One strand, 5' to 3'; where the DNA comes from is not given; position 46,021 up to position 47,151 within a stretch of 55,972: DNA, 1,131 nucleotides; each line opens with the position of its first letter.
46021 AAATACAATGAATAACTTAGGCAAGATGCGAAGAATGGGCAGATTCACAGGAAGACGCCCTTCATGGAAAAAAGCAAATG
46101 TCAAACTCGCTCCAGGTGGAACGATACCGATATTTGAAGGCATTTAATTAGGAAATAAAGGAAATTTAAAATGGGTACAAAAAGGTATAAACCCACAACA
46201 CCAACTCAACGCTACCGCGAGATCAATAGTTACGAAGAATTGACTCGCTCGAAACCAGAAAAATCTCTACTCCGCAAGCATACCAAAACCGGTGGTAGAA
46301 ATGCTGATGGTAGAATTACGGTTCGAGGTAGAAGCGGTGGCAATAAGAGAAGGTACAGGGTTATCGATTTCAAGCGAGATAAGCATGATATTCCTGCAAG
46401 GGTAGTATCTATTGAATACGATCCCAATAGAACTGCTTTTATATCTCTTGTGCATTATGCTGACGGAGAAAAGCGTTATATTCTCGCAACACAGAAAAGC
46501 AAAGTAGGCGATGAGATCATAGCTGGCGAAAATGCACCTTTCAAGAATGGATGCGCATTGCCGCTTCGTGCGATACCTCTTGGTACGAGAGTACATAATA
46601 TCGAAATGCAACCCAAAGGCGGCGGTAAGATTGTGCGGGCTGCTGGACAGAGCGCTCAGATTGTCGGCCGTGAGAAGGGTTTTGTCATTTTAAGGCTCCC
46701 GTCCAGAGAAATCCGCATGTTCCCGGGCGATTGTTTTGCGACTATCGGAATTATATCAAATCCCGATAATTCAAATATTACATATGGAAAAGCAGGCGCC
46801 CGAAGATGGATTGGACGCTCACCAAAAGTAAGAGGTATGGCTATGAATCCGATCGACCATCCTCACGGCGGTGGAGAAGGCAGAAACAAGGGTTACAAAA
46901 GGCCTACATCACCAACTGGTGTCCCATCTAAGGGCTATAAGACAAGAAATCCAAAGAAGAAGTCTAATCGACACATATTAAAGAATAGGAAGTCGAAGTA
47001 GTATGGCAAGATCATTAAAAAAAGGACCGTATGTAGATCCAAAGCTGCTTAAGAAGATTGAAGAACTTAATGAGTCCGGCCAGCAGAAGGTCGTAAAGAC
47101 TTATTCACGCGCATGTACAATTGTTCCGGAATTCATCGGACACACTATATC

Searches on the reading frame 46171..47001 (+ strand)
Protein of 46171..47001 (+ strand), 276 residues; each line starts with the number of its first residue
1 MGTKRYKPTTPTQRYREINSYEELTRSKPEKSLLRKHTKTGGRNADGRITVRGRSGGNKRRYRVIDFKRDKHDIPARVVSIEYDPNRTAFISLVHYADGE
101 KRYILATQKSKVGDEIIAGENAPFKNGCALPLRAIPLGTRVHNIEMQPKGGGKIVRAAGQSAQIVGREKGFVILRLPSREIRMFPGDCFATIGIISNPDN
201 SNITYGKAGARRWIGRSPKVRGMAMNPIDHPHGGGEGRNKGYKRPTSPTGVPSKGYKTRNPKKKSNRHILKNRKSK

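Call 44: search_protein_families(library=pfam, proteins=[window:46171-47001:+], max_evalue=0.00001)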
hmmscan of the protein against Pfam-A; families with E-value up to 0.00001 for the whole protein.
window:46171-47001:+ (276 aa): 2 families
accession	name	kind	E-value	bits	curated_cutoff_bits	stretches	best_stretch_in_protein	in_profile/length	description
PF03947.24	Ribosomal_L2_C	-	1e-50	171.4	33.7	1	125-250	1-126/126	Ribosomal Proteins L2, C-terminal domain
PF00181.30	Ribosomal_L2_N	-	6.2e-35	119.5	23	1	42-117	1-76/77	Ribosomal Proteins L2, RNA binding N-terminal domain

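Call 64: find_homologous_proteins(query=window:46171-47001:+, max_evalue=1e-60)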
Query window:46171-47001:+ (276 aa): 7945 proteins with E <= 1e-60 among 8000 candidates; the best 120 are listed.
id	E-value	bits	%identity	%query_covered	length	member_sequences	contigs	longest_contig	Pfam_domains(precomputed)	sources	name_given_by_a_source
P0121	1.1e-181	620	100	100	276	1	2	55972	PF00181.31,PF03947.25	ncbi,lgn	ncbi:MAG: 50S ribosomal protein L2 [Candidatus Zixiibacteriota bacterium]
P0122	5.2e-131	454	73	100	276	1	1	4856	PF00181.31,PF03947.25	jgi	-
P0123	7.5e-127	440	71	100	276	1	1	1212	PF00181.31,PF03947.25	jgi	jgi:large subunit ribosomal protein L2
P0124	2.5e-119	416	69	99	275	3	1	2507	PF00181.31,PF03947.25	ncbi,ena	-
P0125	1.0e-117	411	68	99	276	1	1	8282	PF00181.31,PF03947.25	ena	-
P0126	6.2e-113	395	65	99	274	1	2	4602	PF00181.31,PF03947.25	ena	-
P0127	1.4e-111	390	64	100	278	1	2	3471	PF00181.31,PF03947.25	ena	-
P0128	6.9e-110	385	67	93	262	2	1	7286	PF00181.31,PF03947.25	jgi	jgi:large subunit ribosomal protein L2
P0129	4.4e-108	379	64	99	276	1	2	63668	PF00181.31,PF03947.25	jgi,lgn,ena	-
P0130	8.7e-108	378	64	99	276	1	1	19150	PF00181.31,PF03947.25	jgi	-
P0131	1.3e-107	377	63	99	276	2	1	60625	PF00181.31,PF03947.25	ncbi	-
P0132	1.4e-107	377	64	99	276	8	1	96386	PF00181.31,PF03947.25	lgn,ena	-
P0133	1.8e-107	377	63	99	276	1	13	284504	PF00181.31,PF03947.25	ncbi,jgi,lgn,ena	jgi:large subunit ribosomal protein L2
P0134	3.4e-106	373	64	99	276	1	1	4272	PF00181.31,PF03947.25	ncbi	-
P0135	3.2e-105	370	61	99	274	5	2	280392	PF00181.31,PF03947.25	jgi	jgi:large subunit ribosomal protein L2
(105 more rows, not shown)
